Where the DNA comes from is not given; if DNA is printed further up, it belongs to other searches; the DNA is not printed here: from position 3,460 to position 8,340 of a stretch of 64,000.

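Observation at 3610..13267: Split DarB-like giant methyltransferase plus SNF2 helicase as the first two genes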

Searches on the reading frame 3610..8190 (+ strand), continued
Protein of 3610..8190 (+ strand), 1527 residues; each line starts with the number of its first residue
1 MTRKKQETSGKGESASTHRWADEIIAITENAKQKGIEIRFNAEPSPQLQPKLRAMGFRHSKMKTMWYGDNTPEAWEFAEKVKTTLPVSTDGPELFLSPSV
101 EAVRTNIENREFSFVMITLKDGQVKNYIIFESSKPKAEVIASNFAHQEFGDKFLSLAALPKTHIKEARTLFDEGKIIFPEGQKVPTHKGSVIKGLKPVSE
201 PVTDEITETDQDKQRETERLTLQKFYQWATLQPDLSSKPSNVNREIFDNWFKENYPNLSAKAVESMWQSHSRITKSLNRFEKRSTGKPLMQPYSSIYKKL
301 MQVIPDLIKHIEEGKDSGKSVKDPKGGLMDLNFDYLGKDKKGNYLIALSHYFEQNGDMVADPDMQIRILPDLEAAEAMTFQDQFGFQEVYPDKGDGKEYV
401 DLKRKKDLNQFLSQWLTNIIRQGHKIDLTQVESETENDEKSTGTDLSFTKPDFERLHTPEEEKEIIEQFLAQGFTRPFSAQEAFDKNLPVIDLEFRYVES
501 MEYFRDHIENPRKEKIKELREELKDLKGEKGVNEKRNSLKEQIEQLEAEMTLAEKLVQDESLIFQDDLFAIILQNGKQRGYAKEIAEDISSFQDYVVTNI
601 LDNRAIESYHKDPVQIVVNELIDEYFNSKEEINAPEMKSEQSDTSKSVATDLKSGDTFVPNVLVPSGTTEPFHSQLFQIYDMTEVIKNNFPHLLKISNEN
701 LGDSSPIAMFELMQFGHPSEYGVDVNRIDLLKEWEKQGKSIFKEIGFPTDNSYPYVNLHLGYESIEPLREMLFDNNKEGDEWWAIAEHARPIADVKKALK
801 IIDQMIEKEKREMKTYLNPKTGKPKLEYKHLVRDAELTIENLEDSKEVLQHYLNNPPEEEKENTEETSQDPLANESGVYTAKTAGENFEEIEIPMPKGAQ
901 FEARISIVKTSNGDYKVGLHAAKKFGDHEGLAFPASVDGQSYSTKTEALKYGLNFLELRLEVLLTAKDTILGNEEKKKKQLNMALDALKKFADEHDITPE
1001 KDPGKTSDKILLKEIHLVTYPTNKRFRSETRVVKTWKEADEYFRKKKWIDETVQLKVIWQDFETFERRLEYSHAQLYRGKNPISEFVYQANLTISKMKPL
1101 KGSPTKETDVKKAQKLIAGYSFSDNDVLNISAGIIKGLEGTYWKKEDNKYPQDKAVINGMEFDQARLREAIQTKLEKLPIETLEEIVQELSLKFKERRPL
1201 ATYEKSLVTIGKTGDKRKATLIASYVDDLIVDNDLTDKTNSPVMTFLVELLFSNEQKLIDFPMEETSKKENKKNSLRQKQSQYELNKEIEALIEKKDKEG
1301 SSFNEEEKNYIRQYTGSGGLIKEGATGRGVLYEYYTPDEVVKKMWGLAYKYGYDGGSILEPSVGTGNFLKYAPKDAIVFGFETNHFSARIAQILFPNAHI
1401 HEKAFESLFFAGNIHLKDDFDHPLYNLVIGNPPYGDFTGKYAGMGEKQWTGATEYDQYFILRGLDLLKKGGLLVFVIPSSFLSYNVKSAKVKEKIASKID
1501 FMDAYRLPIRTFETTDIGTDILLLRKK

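Call 12: find_homologous_proteins(query=window:3610-8190:+, max_evalue=0.00001)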
Query window:3610-8190:+ (1527 aa): 76 proteins with E <= 0.00001 among 8000 candidates.
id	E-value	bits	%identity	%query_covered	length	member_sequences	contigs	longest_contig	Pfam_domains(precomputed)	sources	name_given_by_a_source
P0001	0.0e+0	3298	96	100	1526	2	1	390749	PF02384.23,PF06853.18,PF07669.18,PF21849.2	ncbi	-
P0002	0.0e+0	2994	94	67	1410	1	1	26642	PF02384.23,PF06853.18,PF07669.18,PF21849.2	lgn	-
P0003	0.0e+0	2913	75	47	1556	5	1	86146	PF02384.23,PF06853.18,PF07669.18,PF21849.2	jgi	jgi:uncharacterized protein YqiB (DUF1249 family)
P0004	0.0e+0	2852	88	66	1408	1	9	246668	PF02384.23,PF06853.18,PF07669.18,PF21849.2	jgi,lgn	jgi:uncharacterized protein YqiB (DUF1249 family)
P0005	0.0e+0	2578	75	100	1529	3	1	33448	PF02384.23,PF06853.18,PF07669.18,PF21849.2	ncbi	-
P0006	0.0e+0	2525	74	100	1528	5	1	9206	PF02384.23,PF06853.18,PF07669.18,PF21849.2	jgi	jgi:uncharacterized protein YqiB (DUF1249 family)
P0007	0.0e+0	2522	73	100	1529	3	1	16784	PF02384.23,PF06853.18,PF07669.18,PF21849.2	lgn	-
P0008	0.0e+0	2517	71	73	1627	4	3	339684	PF02384.23,PF06853.18,PF07669.18,PF21849.2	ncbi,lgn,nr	ncbi:MAG: DUF1249 domain-containing protein [Bacteroidia bacterium]|nr:DUF1249 domain-containing pro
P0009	0.0e+0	2478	74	87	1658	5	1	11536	PF02384.23,PF06853.18,PF07669.18,PF21849.2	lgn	-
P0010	0.0e+0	2405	71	100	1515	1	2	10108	PF02384.23,PF06853.18,PF07669.18,PF21849.2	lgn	-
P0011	0.0e+0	2396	67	73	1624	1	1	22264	PF02384.23,PF06853.18,PF07669.18,PF21849.2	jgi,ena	-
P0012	0.0e+0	2386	66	73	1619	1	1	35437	PF02384.23,PF06853.18,PF07669.18,PF21849.2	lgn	-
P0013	0.0e+0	2347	71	73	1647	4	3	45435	PF02384.23,PF06853.18,PF07669.18,PF21849.2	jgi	jgi:uncharacterized protein YqiB (DUF1249 family)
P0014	0.0e+0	2292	77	53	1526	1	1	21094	PF02384.23,PF06853.18,PF07669.18,PF21849.2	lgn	-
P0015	0.0e+0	2280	60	46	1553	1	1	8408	PF02384.23,PF06853.18,PF07669.18,PF21849.2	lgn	-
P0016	0.0e+0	2234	62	48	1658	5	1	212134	PF02384.23,PF06853.18,PF07669.18,PF21849.2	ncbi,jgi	jgi:uncharacterized protein YqiB (DUF1249 family)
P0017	0.0e+0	2131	66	51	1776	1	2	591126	PF02384.23,PF06853.18,PF07669.18,PF21849.2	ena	-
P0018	0.0e+0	2077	55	46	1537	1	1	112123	PF02384.23,PF06853.18,PF07669.18,PF21849.2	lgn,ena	-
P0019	0.0e+0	2069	73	60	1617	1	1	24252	PF02384.23,PF06853.18,PF07669.18,PF21849.2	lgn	-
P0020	0.0e+0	2017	63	66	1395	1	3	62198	PF02384.23,PF06853.18,PF07669.18,PF21849.2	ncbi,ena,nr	ncbi:MAG: DUF1249 domain-containing protein [Bacteroidetes bacterium]|nr:DUF1249 domain-containing p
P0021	0.0e+0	1928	69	60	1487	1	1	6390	PF02384.23,PF06853.18,PF07669.18,PF21849.2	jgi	-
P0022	0.0e+0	1916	73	68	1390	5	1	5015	PF06853.18,PF21849.2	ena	-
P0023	0.0e+0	1903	64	66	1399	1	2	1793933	PF02384.23,PF06853.18,PF07669.18,PF21849.2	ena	-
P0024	0.0e+0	1871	64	65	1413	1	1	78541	PF06853.18,PF07669.18,PF21849.2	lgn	-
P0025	0.0e+0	1848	66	58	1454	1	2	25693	PF02384.23,PF06853.18,PF07669.18,PF21849.2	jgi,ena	-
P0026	0.0e+0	1843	62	65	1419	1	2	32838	PF06853.18,PF07669.18,PF21849.2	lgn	-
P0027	0.0e+0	1804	62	58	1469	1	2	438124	PF02384.23,PF06853.18,PF07669.18,PF21849.2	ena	-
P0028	0.0e+0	1737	64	28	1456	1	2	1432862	PF02384.23,PF06853.18,PF07669.18,PF21849.2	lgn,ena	-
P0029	0.0e+0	1736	64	28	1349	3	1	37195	PF02384.23,PF06853.18,PF07669.18,PF21849.2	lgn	-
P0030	0.0e+0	1719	57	65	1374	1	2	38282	PF06853.18,PF07669.18,PF21849.2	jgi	jgi:hypothetical protein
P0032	0.0e+0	1608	52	65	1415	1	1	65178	PF06853.18,PF07669.18,PF21849.2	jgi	jgi:uncharacterized protein YqiB (DUF1249 family)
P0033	0.0e+0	1607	68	26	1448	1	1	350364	PF02384.23,PF06853.18,PF07669.18,PF21849.2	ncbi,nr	ncbi:MAG: DUF1249 domain-containing protein [Bacteroidetes bacterium]|nr:DUF1249 domain-containing p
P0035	0.0e+0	1465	61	26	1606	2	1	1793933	PF02384.23,PF06853.18,PF07669.18,PF21849.2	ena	-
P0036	0.0e+0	1445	67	26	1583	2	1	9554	PF06853.18,PF07669.18,PF21849.2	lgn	-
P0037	0.0e+0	1420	64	28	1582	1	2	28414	PF02384.23,PF06853.18,PF07669.18,PF21849.2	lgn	-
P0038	0.0e+0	1395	52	28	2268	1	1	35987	PF02384.23,PF06853.18,PF07669.18,PF21849.2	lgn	-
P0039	0.0e+0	1376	62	26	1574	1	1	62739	PF02384.23,PF06853.18,PF07669.18,PF21849.2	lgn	-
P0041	0.0e+0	1354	60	27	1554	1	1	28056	PF02384.23,PF06853.18,PF07669.18,PF21849.2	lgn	-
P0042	0.0e+0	1350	61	26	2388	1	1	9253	PF02384.23,PF06853.18,PF07669.18,PF21849.2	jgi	jgi:uncharacterized protein YqiB (DUF1249 family)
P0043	0.0e+0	1334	44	43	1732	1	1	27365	PF02384.23,PF06853.18,PF07669.18,PF21849.2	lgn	-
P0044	0.0e+0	1306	56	26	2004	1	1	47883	PF02384.23,PF06853.18,PF07669.18,PF21849.2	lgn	-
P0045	0.0e+0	1301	55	26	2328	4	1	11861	PF02384.23,PF06853.18,PF07669.18,PF21849.2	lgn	-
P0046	0.0e+0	1289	58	26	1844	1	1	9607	PF06853.18,PF07669.18,PF21849.2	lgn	-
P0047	0.0e+0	1263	66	17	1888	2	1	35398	PF02384.23,PF06853.18,PF07669.18,PF21849.2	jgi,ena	-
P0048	0.0e+0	1186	48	34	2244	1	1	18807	PF02384.23,PF06853.18,PF07669.18,PF21849.2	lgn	-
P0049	0.0e+0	1163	58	26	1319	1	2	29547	PF02384.23,PF06853.18,PF07669.18,PF21849.2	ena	-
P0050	0.0e+0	1129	57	41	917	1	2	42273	PF06853.18,PF07669.18,PF21849.2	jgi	jgi:hypothetical protein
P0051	0.0e+0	1122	57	41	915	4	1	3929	PF02384.23,PF06853.18,PF07669.18,PF21849.2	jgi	jgi:hypothetical protein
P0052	0.0e+0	1110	58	40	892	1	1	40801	PF06853.18,PF07669.18,PF21849.2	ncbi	-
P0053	0.0e+0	1106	56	42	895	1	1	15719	PF06853.18,PF07669.18,PF21849.2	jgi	jgi:gas vesicle protein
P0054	0.0e+0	1102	57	40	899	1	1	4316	PF06853.18,PF07669.18,PF21849.2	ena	-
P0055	0.0e+0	1101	58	40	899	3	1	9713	PF02384.23,PF06853.18,PF07669.18,PF21849.2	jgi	jgi:hypothetical protein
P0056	0.0e+0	1101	68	36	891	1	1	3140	PF06853.18,PF21849.2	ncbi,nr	ncbi:MAG TPA: DUF1249 domain-containing protein, partial [Bacteroidia bacterium]|nr:DUF1249 domain-c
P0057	0.0e+0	1093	56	40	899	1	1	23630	PF06853.18,PF07669.18,PF21849.2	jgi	-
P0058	0.0e+0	1089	54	42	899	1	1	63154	PF06853.18,PF07669.18,PF21849.2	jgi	jgi:hypothetical protein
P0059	1.1e-250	853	49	26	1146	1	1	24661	PF06853.18,PF07669.18,PF21849.2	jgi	-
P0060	4.4e-232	792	52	26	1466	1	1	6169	PF02384.23,PF06853.18,PF07669.18,PF21849.2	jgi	jgi:uncharacterized protein YqiB (DUF1249 family)/SAM-dependent methyltransferase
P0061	6.0e-226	771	61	17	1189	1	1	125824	PF02384.23,PF06853.18,PF07669.18,PF21849.2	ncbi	ncbi:MAG: DUF1249 domain-containing protein [Cyclobacteriaceae bacterium]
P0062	6.0e-210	718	61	16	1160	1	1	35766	PF02384.23,PF07669.18,PF21849.2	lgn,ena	-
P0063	3.8e-190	653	53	26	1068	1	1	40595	PF02384.23,PF06853.18,PF07669.18,PF21849.2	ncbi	-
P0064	3.3e-176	607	58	17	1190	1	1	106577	PF02384.23,PF06853.18,PF07669.18,PF21849.2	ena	-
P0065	1.9e-160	554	60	16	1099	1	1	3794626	PF02384.23,PF06853.18,PF07669.18,PF21849.2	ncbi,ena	-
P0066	4.1e-156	540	52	20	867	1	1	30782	PF19587.5,PF02384.23,PF06853.18,PF07669.18,PF21849.2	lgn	-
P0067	6.4e-137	476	48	26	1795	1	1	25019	PF02384.23,PF06853.18,PF07669.18,PF21849.2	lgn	-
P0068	3.7e-115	404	53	14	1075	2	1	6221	PF06853.18,PF21849.2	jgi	jgi:hypothetical protein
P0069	9.6e-104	366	46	14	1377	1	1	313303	PF02384.23,PF06853.18,PF07669.18,PF21849.2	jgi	-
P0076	7.8e-8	49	27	15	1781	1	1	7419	PF00176.30,PF00271.38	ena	-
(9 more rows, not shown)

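Call 13: find_encoding_contigs(protein=P0001, flank=10000, max_places=2)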
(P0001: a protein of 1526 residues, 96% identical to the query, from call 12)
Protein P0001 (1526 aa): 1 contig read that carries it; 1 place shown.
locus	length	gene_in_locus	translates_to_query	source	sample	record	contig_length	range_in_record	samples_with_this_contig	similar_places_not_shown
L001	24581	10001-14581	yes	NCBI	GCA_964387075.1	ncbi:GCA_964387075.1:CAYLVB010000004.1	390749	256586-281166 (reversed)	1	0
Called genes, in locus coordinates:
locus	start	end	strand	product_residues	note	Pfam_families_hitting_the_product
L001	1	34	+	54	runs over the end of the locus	-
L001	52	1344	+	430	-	-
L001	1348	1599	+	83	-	-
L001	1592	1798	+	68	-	-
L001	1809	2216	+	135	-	-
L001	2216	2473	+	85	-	-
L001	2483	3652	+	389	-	-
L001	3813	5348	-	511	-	PF02661:Fic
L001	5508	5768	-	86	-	PF13443:HTH_26 (faint), PF01381:HTH_3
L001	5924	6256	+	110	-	-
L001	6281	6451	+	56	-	-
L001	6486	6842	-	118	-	-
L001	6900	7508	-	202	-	PF03713:DUF305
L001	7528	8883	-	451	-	-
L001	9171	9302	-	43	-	-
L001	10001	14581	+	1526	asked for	PF21849:DUF6908, PF06853:DUF1249 (weak), PF02384:N6_Mtase, PF07669:Eco57I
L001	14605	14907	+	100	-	-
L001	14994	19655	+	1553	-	PF00176:SNF2-rel_dom (weak), PF04851:ResIII (faint), PF00271:Helicase_C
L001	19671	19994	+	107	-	-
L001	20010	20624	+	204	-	-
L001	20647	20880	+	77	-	-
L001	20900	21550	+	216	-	-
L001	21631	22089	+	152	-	-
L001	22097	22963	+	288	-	-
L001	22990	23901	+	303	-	-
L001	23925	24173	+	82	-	-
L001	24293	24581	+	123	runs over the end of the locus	-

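Call 14: find_encoding_contigs(protein=P0065, flank=10000, max_places=2)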
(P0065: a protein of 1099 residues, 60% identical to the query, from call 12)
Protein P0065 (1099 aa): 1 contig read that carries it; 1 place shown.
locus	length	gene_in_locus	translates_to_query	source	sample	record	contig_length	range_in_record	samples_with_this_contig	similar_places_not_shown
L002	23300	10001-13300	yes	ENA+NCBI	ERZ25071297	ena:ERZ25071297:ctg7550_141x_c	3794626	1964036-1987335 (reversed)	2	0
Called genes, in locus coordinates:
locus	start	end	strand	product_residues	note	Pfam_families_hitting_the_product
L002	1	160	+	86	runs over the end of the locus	-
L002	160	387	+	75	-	-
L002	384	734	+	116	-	-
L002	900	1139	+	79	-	-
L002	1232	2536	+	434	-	-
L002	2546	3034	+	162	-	-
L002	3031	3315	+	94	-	-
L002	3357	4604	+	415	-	PF00534:Glycos_transf_1, PF13692:Glyco_trans_1_4, PF13524:Glyco_trans_1_2 (weak)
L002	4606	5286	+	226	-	-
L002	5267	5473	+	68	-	-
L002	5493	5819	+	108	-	-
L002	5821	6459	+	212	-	PF03692:CxxCxxCC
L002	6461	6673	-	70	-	-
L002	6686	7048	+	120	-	-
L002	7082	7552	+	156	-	-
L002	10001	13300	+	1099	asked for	PF06853:DUF1249, PF21849:DUF6908, PF02384:N6_Mtase, PF07669:Eco57I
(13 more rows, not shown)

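Call 19: search_protein_families(library=padloc, proteins=[window:3610-8190:+], max_evalue=0.01)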
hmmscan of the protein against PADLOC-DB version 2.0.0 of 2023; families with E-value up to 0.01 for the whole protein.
window:3610-8190:+ (1527 aa): 10 families
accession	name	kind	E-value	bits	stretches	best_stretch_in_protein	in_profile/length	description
PDLC03356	MTase_II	-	2.7e-08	31.1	1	1333-1505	112-290/545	Type II methyltransferase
PDLC03338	MTase_II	-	6.7e-08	29.7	1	1378-1483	196-306/604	Type II methyltransferase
PDLC03348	MTase_II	-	4.5e-07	26.8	1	1423-1497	345-424/727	Type II methyltransferase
PDLC03293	MTase_II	-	7.8e-07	26.2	1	1328-1484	13-169/427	Type II methyltransferase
PDLC03719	oMTase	-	3e-06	24.5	1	1334-1516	28-202/387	orphan methyltransferase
PDLC03258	MTase_II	-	4e-06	24.2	1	1326-1525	20-201/366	Type II methyltransferase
PDLC03273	MTase_II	-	8.7e-06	23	1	1407-1487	109-188/432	Type II methyltransferase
PDLC03026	MTase_I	-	1.5e-05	22.3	1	1416-1526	245-355/487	Type I methyltransferase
PDLC03025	MTase_I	-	2.2e-05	21.3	1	1426-1526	270-371/569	Type I methyltransferase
PDLC03282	MTase_II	-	4.2e-05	21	1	1333-1496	15-155/386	Type II methyltransferase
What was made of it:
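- On DISARM: The methyltransferase hits only generic MTase_II/MTase_I/orphan-methyltransferase models (call 19).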
